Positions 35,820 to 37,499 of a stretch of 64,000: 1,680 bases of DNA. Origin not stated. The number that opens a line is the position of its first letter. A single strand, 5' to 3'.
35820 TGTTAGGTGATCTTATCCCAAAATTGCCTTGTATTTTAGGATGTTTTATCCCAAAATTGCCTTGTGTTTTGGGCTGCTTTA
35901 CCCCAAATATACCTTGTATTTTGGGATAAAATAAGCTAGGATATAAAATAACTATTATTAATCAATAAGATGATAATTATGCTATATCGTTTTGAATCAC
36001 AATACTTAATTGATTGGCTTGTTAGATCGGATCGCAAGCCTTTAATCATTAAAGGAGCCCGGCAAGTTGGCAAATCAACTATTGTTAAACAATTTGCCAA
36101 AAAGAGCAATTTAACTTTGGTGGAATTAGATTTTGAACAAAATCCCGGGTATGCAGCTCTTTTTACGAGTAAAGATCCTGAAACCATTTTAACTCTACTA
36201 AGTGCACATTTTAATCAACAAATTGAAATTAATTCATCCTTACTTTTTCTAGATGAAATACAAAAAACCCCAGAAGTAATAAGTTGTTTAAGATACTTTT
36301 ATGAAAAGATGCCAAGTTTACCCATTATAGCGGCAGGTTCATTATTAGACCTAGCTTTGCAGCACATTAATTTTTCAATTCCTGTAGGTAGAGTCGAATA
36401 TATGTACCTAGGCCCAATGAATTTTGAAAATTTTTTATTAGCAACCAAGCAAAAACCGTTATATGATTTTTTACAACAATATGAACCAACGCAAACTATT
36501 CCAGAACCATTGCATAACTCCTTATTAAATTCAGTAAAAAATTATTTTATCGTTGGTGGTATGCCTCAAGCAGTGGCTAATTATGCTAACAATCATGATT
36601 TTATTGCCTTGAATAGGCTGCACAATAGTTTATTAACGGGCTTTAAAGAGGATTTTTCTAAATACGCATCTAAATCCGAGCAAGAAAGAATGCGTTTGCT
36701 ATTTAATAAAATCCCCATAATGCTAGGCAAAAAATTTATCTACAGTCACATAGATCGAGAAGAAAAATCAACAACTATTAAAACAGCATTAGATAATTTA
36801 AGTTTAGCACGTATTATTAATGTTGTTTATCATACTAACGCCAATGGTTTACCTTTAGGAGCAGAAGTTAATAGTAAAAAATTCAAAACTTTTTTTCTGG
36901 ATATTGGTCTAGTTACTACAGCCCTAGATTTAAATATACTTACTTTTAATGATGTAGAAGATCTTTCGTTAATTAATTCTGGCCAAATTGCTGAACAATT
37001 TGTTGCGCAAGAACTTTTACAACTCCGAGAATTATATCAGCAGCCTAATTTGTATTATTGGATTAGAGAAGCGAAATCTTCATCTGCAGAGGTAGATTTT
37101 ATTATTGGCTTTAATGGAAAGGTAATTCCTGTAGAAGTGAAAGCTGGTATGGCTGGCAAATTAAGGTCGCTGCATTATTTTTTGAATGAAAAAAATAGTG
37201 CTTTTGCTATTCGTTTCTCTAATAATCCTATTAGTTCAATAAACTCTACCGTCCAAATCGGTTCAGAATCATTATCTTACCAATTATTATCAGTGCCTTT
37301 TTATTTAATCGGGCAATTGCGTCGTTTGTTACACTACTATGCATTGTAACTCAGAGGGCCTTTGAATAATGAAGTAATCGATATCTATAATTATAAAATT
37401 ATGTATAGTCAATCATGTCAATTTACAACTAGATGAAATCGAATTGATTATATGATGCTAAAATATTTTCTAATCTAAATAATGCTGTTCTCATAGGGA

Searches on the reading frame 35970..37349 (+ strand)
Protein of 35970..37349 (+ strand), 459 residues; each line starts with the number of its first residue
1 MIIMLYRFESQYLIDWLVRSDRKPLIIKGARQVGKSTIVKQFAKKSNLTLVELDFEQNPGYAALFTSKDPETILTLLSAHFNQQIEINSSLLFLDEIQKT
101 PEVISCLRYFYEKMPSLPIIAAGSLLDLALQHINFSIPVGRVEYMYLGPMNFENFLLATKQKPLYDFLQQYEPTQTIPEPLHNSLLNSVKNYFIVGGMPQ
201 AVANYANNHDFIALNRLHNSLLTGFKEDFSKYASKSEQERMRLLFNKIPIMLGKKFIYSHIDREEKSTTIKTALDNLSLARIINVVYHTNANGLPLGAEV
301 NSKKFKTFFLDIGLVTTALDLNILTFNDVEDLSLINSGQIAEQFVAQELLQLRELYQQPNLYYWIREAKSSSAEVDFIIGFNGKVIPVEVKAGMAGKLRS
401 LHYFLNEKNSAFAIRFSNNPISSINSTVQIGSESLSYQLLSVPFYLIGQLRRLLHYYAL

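Call 8: search_protein_families(library=pfam, proteins=[window:35970-37349:+])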
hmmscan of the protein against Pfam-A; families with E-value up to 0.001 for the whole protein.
window:35970-37349:+ (459 aa): 3 families
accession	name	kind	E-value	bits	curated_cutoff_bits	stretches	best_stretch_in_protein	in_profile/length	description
PF13635.12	DUF4143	-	4.1e-30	105.1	28.1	1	227-393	2-160/160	Domain of unknown function (DUF4143)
PF13173.12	AAA_14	-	2.1e-23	83.2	27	1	22-156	2-129/129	AAA domain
PF08378.17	NERD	-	0.00088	20.2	22.1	0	337-435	1-95/111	Nuclease-related domain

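Call 9: find_encoding_contigs(protein=window:35970-37349:+, flank=10000, max_places=10)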
Protein window:35970-37349:+ (459 aa): no gene with exactly this product is on record in the collection.

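Call 14: find_homologous_proteins(query=window:35970-37349:+, max_evalue=1e-20)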
Query window:35970-37349:+ (459 aa): 7948 proteins with E <= 1e-20 among 8000 candidates; the best 120 are listed.
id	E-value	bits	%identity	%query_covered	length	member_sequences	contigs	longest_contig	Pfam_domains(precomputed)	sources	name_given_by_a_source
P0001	3.5e-295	997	99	99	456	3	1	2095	PF13173.13,PF13635.13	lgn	-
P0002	1.1e-190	652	64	99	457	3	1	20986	PF13173.13,PF13635.13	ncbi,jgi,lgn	jgi:predicted AAA+ superfamily ATPase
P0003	1.2e-183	629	61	98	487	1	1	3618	PF13173.13,PF13635.13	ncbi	-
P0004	2.6e-182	625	62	98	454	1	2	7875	PF13173.13,PF13635.13,PF08378.18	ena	-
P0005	1.9e-180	618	61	98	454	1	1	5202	PF13173.13,PF13635.13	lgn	-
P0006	3.1e-180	618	61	99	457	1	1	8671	PF13173.13,PF13635.13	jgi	jgi:predicted AAA+ superfamily ATPase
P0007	3.6e-180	618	61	98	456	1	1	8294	PF13173.13,PF13635.13,PF01637.25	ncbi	-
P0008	3.9e-178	611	60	98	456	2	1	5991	PF13173.13,PF13635.13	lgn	-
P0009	3.9e-178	611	61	98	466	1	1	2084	PF13173.13,PF13635.13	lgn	-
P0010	5.3e-178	610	62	98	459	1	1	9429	PF13173.13,PF13635.13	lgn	-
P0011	6.0e-178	610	60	98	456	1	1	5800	PF13173.13,PF13635.13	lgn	-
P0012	8.7e-178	610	59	98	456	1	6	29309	PF13173.13,PF13635.13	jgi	jgi:uncharacterized protein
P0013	9.4e-177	606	60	98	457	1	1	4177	PF13173.13,PF13635.13,PF01637.25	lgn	-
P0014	1.4e-176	606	60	98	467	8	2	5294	PF13173.13,PF13635.13,PF01637.25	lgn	-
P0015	1.7e-174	599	60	98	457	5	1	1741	PF13173.13,PF13635.13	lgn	-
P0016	8.6e-174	597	59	98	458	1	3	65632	PF13173.13,PF13635.13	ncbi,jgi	-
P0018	1.7e-172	592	59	99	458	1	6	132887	PF13173.13,PF13635.13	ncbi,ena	-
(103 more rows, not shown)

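Call 15: find_encoding_contigs(protein=P0001, flank=10000, max_places=10)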
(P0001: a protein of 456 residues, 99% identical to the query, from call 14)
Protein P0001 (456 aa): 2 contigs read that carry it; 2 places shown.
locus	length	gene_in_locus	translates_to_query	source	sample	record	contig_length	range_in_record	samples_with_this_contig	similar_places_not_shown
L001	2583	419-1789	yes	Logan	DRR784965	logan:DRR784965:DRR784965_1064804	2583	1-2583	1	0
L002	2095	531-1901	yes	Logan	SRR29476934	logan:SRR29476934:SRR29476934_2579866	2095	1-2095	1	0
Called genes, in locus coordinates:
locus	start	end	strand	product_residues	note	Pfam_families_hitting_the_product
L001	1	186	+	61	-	?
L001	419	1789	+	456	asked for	PF13173:AAA_14, PF13635:DUF4143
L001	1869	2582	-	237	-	?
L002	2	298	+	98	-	?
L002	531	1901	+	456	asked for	PF13173:AAA_14, PF13635:DUF4143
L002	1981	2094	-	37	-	?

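Call 16: find_encoding_contigs(protein=P0002, flank=10000, max_places=6)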
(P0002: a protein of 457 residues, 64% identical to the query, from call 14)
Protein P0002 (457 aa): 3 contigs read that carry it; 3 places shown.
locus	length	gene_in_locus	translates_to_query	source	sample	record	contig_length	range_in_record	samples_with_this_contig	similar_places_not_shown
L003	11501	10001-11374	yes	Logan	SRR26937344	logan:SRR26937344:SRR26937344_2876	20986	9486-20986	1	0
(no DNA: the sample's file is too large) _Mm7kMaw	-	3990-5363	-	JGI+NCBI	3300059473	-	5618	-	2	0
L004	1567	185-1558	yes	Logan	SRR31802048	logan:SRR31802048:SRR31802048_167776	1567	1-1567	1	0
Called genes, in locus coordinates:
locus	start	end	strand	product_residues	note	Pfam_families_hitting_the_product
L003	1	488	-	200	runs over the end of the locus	PF00578:AhpC-TSA, PF08534:Redoxin, PF10417:1-cysPrx_C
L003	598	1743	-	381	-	PF02684:LpxB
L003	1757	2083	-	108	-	PF02410:RsfS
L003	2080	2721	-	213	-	PF02390:Methyltransf_4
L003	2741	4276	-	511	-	PF07549:Sec_GG (faint), PF21760:SecD_1st, PF22599:SecDF_P1_head, PF02355:SecD_SecF_C, PF03176:MMPL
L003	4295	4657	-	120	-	PF02699:YajC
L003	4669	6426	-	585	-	PF00664:ABC_membrane, PF00005:ABC_tran, PF02463:SMC_N (weak)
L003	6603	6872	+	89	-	PF00312:Ribosomal_S15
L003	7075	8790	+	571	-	-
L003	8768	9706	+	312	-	PF16881:LIAS_N (weak), PF04055:Radical_SAM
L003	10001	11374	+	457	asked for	PF13173:AAA_14, PF13635:DUF4143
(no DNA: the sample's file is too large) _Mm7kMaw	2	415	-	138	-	?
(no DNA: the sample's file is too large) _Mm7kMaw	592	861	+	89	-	PF00312:Ribosomal_S15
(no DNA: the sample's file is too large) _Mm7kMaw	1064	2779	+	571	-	-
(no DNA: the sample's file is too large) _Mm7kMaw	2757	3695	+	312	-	PF16881:LIAS_N (weak), PF04055:Radical_SAM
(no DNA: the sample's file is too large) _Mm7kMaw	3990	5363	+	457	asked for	PF13173:AAA_14, PF13635:DUF4143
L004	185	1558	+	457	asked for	PF13173:AAA_14, PF13635:DUF4143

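Call 26: search_protein_families(library=padloc, proteins=[window:35979-37349:+], max_evalue=0.01)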
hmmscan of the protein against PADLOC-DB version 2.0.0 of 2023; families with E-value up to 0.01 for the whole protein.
window:35979-37349:+ (456 aa): 7 families
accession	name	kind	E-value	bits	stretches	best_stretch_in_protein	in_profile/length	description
PDLC04788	PDC-S01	-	6.4e-157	521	1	1-453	1-443/448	-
PDLC04786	PDC-S01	-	3.8e-127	422.7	1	2-449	3-434/439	-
PDLC04792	PDC-S01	-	3.6e-83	277.6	1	1-420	1-418/452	-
PDLC04790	PDC-S01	-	1.4e-27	94.5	1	18-392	26-370/422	-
PDLC04789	PDC-S01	-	2e-27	94.2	1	18-406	16-357/375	-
PDLC04787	PDC-S01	-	6.4e-18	62.8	1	20-391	28-359/412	-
PDLC04791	PDC-S01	-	1.4e-16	58.2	2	333-408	300-370/395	-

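Call 27: search_protein_families(library=ncbifam, proteins=[window:35979-37349:+], max_evalue=0.01)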
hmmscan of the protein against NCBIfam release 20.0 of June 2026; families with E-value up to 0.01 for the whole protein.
window:35979-37349:+ (456 aa): 1 family
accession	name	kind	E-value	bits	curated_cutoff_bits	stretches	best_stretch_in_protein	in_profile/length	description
NF010004.0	PRK13477.1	equivalog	0.0053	15.2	524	1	8-47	273-313/514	bifunctional pantoate--beta-alanine ligase/(d)CMP kinase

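Call 28: find_related_loci(query=A1, collection=genome_contigs, flank=4000)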
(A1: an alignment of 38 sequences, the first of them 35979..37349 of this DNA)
Query A1 (456 aa) in genome_contigs; peptide patterns used: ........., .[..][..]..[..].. (x = any residue, [..] = any of these).
600 stretches matched a pattern (row limit reached: there are more); 415 encode a relative of the query (tblastn E <= 1e-3); the best 80 are kept; 80 distinct loci.
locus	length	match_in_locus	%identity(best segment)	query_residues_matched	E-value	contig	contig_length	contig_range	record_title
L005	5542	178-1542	47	1-451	2e-144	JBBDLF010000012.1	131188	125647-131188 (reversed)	MAG: Pseudohongiellaceae bacterium isolate LejiaA_55_30 Lejia_A_229_length_131188_cov_19, whole genome shotgun sequence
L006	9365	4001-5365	43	1-451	1e-132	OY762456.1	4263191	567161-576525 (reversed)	MAG: Pseudomonadales bacterium isolate 55de8a68-c5b3-443f-b747-9f40e672fbd7 genome assembly, chromosome: 1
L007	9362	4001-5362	43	4-456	2e-133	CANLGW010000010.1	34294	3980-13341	MAG: Alphaproteobacteria bacterium isolate ZE-15may19-162 genome assembly, contig: ZE-15May19-c1154, whole genome shotgu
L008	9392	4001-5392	42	1-456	6e-132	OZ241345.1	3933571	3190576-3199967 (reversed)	MAG: Pseudomonadales bacterium isolate 4a85dd4c-a535-4248-8c5e-d18cad30f1e2 genome assembly, chromosome: 1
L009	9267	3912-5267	45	1-451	4e-129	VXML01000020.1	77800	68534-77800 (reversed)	MAG: Gemmatimonadetes bacterium isolate SB0661_bin_36 NODE_403_length_77800_cov_79.691903, whole genome shotgun sequence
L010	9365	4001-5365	44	1-450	8e-128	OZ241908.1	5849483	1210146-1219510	MAG: Candidatus Azotimanducaceae bacterium isolate 16e1fe49-7b92-4528-a68f-5a19ecc53174 genome assembly, chromosome: 1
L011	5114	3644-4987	46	2-451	2e-128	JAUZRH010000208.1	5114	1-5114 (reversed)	MAG: Mariprofundus sp. isolate 12ROV9_HD23C-AMOR20_M1620 AMOR20_M1620_contig208, whole genome shotgun sequence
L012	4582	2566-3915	45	2-447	1e-128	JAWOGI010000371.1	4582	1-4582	MAG: Desulfobacteraceae bacterium isolate BLK6-3.bin.268 k191_2552358, whole genome shotgun sequence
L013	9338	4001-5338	44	8-452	2e-126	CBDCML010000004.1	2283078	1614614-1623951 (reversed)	MAG: Opitutales bacterium isolate e0fc1690-48a8-4d2d-90c6-43be15898d10 genome assembly, contig: contig_4, whole genome s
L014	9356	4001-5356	43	1-451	4e-125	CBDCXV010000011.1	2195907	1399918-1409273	MAG: Candidatus Latescibacterota bacterium isolate a04b77f4-1c6a-4467-bb03-95175eeb39fb genome assembly, contig: contig_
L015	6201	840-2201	43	1-452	1e-120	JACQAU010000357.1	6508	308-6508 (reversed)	MAG: Deltaproteobacteria bacterium isolate NC_groundwater_924_Pr1_S-0.2um_37_11 Montesol18-Sp2_coassembly_scaffold_12768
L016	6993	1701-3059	42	2-451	2e-119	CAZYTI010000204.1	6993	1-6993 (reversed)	MAG TPA_asm: uncultured bacterium isolate binchicken_co97_67 genome assembly, contig: NODE_39280_length_6993_cov_3.72758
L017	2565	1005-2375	42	1-454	3e-125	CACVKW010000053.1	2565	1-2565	Olavius sp. associated proteobacterium Delta 1 isolate mag2:49deedb4-927c-43a8-ad40-04e63e16f3c8 genome assembly, contig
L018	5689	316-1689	41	2-455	8e-118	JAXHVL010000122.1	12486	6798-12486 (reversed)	MAG: Thermodesulfobacteriota bacterium isolate MAG76_tar_biofilm MAG76_122, whole genome shotgun sequence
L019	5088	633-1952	43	13-451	3e-116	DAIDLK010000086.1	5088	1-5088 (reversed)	MAG TPA_asm: Legionellaceae bacterium isolate clean427 NODE_86_length_5088_cov_2.744961, whole genome shotgun sequence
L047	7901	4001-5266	38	1-414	3e-91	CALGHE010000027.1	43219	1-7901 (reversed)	MAG TPA_asm: uncultured Bacteroidales bacterium isolate SRR6425804_bin.88_CONCOCT_v1.1_MAG genome assembly, contig: ERZ1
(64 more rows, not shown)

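Call 39: search_solved_structures(query=A1, max_evalue=0.1)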
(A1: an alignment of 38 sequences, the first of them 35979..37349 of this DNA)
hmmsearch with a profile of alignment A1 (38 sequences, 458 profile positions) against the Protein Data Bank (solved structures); distinct sequences matched with E-value up to 0.1: 5.
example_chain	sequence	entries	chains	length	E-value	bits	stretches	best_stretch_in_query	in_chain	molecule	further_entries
6or5_A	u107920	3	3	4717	5.4e-10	41.9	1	21-69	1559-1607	Midasin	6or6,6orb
6i27_A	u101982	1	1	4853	1.4e-09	40.6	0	19-69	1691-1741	Midasin,Midasin,Midasin,Midasin,Midasin,Midasin,Midasin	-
6i26_A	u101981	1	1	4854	1.4e-09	40.6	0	19-69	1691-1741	Midasin,Midasin,Midasin,Midasin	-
6hyp_A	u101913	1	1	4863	1.4e-09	40.6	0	19-69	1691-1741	Midasin,Midasin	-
5jcs_s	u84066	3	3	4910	1.4e-09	40.5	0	19-69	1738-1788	Midasin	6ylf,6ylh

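Call 41: find_related_loci(query=A1, collection=metagenome_contigs, flank=3000)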
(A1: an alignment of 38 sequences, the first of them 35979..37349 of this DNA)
Query A1 (456 aa) in metagenome_contigs; peptide patterns used: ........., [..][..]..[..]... (x = any residue, [..] = any of these).
600 stretches matched a pattern (row limit reached: there are more); 355 encode a relative of the query (tblastn E <= 1e-3); the best 80 are kept; 80 distinct loci.
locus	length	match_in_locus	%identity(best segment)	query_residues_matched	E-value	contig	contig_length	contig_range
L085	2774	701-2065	47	1-451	2e-153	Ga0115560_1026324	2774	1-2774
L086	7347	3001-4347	48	4-451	7e-140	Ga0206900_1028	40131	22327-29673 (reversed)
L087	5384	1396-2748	45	2-450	2e-133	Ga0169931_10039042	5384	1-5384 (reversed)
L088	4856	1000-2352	44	2-452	2e-133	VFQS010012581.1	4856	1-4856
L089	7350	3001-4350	45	2-447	6e-131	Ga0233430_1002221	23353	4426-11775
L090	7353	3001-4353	45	2-448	2e-130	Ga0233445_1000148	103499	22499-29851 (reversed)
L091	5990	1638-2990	45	4-451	4e-126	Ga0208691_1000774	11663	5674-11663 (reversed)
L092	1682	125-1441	43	13-447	3e-135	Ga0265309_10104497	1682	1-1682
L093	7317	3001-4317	46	2-452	7e-124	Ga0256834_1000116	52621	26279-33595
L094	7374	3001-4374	43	1-454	9e-124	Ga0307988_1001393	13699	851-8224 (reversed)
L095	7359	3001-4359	41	2-454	4e-120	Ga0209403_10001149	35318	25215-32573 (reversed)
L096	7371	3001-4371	42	1-454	1e-119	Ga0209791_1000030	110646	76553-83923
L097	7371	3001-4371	42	2-454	2e-119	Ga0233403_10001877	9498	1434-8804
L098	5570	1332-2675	41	4-451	4e-119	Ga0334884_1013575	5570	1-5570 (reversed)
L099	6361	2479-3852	41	1-454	2e-118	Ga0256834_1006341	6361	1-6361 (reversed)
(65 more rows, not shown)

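Call 52: predict_structure(alignment_id=A1)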
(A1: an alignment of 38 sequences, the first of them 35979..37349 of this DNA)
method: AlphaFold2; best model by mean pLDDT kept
length: 456 residues; sequences in the alignment: 38
mean_pLDDT: 78.8   pTM: 0.81
mean pLDDT of the five models: 78.8, 68.7, 67.3, 62.3, 61.8
residues with pLDDT >= 90: 175; 70-90: 159; 50-70: 72; < 50: 50
segments of 3 or more residues with pLDDT < 50: 253-258, 276-284, 288-304, 324-335, 366-369
pLDDT, mean of each block of 10 residues (from residue 1): 75 93 84 92 95 93 95 95 95 89 92 94 71 69 88 94 94 93 92 89 89 85 77 73 59 50 61 50 47 44 60 68 47 59 85 77 53 79 79 71 87 90 87 92 93 83
secondary structure, 60 per line:
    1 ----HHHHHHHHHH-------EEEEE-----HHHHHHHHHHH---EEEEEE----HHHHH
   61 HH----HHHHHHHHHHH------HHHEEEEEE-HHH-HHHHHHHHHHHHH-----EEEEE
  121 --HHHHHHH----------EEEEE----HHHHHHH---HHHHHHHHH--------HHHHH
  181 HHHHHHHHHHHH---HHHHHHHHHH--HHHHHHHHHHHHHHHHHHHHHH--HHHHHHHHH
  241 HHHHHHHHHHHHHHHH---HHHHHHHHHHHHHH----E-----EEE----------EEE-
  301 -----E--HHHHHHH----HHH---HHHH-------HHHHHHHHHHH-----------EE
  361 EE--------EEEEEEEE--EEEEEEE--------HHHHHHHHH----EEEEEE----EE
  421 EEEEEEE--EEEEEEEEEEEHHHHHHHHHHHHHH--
elements in order: H5-14 E22-26 H32-42 E46-51 H56-62 H67-77 E87-92 H98-110 E116-120 H123-129 E140-144 H149-155 H159-167 H176-192 H196-205 H208-229 H232-256 H260-273 E284-286 E297-299 H309-315 H326-329 H337-347 E359-362 E371-378 E381-387 H396-404 E409-414 E419-427 E430-440 H441-454

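Call 57: find_encoding_contigs(protein=P0018, flank=3000, max_places=3)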
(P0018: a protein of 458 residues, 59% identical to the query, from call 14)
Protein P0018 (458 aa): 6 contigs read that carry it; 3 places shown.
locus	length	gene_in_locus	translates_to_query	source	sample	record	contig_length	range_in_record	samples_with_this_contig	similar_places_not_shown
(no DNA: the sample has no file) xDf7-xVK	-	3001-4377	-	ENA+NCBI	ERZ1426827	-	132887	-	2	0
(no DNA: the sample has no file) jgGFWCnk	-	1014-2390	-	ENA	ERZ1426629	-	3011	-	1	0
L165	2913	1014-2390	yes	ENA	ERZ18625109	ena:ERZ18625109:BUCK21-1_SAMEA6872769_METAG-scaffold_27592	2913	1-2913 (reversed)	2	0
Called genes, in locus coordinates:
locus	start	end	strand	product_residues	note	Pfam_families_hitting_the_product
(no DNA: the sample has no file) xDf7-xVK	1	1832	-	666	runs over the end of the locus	PF00270:DEAD (weak), PF04851:ResIII, PF17757:UvrB_inter, PF27431:UvrB_3rd, PF00271:Helicase_C, PF12344:UvrB, PF02151:UVR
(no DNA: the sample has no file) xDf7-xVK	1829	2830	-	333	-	PF02646:RmuC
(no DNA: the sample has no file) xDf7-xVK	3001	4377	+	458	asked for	PF13173:AAA_14, PF13635:DUF4143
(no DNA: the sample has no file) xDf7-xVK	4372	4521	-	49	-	-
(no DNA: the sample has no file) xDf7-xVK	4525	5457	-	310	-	PF13650:Asp_protease_2, PF13975:gag-asp_proteas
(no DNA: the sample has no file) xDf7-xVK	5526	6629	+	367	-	PF03330:DPBB_1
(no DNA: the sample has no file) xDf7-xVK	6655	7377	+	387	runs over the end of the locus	PF00768:Peptidase_S11, PF13354:Beta-lactamase2, PF07943:PBP5_C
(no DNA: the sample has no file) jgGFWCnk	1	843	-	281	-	?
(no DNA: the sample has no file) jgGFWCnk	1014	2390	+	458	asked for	PF13173:AAA_14, PF13635:DUF4143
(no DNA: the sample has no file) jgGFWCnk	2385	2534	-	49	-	-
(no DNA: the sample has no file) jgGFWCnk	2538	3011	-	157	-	?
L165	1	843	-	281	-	?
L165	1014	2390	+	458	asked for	PF13173:AAA_14, PF13635:DUF4143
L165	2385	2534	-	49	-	-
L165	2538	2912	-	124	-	?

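Call 58: find_encoding_contigs(protein=P0016, flank=3000, max_places=3)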
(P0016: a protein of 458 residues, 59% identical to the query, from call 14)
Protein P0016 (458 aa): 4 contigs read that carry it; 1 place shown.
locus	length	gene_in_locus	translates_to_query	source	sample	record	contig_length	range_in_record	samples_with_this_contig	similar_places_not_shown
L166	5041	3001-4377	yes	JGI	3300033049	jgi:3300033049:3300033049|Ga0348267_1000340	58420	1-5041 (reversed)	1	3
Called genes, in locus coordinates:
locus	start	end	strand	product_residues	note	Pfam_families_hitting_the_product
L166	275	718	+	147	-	-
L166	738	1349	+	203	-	PF20329:DUF6624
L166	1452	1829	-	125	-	PF02452:PemK_toxin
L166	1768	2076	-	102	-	PF04014:MazE_antitoxin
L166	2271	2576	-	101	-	PF04221:RelB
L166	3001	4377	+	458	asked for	PF13173:AAA_14, PF13635:DUF4143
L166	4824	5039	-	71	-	?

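Call 59: find_encoding_contigs(protein=P0004, flank=3000, max_places=3)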
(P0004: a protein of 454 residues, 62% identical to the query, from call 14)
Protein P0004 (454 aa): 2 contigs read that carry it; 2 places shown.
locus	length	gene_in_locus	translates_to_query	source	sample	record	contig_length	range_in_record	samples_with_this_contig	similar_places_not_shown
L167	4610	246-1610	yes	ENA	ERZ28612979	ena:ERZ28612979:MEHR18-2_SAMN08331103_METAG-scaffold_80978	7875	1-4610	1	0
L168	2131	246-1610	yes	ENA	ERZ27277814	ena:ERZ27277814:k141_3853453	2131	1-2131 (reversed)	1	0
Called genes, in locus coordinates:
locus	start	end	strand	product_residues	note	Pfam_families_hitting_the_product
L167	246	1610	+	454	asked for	PF13173:AAA_14, PF13635:DUF4143, PF08378:NERD (faint)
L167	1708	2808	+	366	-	PF00704:Glyco_hydro_18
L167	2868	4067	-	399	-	PF00083:Sugar_tr, PF07690:MFS_1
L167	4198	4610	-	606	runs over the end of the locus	PF00009:GTP_EFTU, PF03144:GTP_EFTU_D2, PF00679:EFG_C, PF06421:LepA_C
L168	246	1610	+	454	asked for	PF13173:AAA_14, PF13635:DUF4143, PF08378:NERD (faint)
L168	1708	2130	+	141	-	?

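Call 60: find_encoding_contigs(protein=P0010, flank=3000, max_places=3)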
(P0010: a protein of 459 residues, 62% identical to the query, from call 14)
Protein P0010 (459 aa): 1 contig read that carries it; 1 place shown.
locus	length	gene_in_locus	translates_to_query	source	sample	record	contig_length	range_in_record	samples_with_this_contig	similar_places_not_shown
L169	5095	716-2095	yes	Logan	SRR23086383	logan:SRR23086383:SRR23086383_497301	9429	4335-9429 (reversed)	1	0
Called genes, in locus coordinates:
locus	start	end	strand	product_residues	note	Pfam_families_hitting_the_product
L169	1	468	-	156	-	?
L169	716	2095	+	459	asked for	PF13173:AAA_14, PF13635:DUF4143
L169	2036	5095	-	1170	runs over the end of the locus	-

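Call 66: search_dna_similar(query=window:35979-37349:+, collection=plasmids, mode=protein, max_rows=25, max_evalue=1e-30)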
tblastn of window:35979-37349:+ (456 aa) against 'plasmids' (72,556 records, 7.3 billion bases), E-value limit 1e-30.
Records with a match: 56; places in all: 61; records where one place covers at least 80% of the query: 56.
Best place of each record, by identity: <60% 56.
By first word of the organism name: Bacteroides 15; Acinetobacter 11; Vibrio 10; Parabacteroides 9; Segatella 2; Fusobacterium 2; Phocaeicola 2; Criblamydia 1; Collinsella 1; Glaesserella 1; and 2 more.
By predicted mobility (MOB-suite, as given by PLSDB): non-mobilizable 40; mobilizable 16.
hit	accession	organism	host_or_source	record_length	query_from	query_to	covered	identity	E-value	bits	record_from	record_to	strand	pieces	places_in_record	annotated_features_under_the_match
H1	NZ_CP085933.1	Segatella copri DSM 18205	-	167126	1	451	99%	37.8%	4e-77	269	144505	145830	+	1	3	AAA family ATPase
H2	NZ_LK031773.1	Criblamydia sequanensis CRIB-18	-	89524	8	416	90%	38.9%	1e-73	259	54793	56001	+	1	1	AAA family ATPase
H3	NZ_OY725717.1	Collinsella aerofaciens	-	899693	10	450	97%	32.6%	9e-56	207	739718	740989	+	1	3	AAA family ATPase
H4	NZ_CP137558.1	Segatella copri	Homo sapiens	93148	10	414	89%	34.9%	2e-69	246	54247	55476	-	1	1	AAA family ATPase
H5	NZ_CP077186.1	Fusobacterium animalis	Homo sapiens,resected colorectal tumor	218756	4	452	98%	31.4%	3e-54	202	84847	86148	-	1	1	ATP-binding protein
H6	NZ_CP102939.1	Bacteroides cellulosilyticus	Blood(Human)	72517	2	417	91%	32.6%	4e-52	196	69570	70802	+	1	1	ATP-binding protein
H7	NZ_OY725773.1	Parabacteroides distasonis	-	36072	2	417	91%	32.6%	5e-52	196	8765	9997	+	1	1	ATP-binding protein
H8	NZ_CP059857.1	Bacteroides zhangwenhongii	Homo sapiens,pure culture,feces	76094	2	417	91%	32.6%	5e-52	196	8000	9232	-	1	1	ATP-binding protein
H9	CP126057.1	Phocaeicola dorei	Homo sapiens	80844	2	417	91%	32.6%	5e-52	196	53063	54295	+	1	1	ATP-binding protein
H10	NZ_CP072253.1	Bacteroides cellulosilyticus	Homo sapiens,cultured bacterial ...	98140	2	417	91%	32.6%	5e-52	196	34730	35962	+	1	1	ATP-binding protein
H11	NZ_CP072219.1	Bacteroides xylanisolvens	Homo sapiens,cultured bacterial ...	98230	2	417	91%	32.6%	5e-52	196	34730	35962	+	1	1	ATP-binding protein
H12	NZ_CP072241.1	Bacteroides uniformis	Homo sapiens,cultured bacterial ...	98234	2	417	91%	32.6%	5e-52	196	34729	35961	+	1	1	ATP-binding protein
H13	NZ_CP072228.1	Bacteroides eggerthii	Homo sapiens,cultured bacterial ...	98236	2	417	91%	32.6%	5e-52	196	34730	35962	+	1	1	ATP-binding protein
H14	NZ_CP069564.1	Bacteroides fragilis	-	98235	2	417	91%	32.6%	5e-52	196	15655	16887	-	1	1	ATP-binding protein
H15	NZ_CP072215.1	Bacteroides xylanisolvens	Homo sapiens,cultured bacterial ...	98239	2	417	91%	32.6%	5e-52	196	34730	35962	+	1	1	ATP-binding protein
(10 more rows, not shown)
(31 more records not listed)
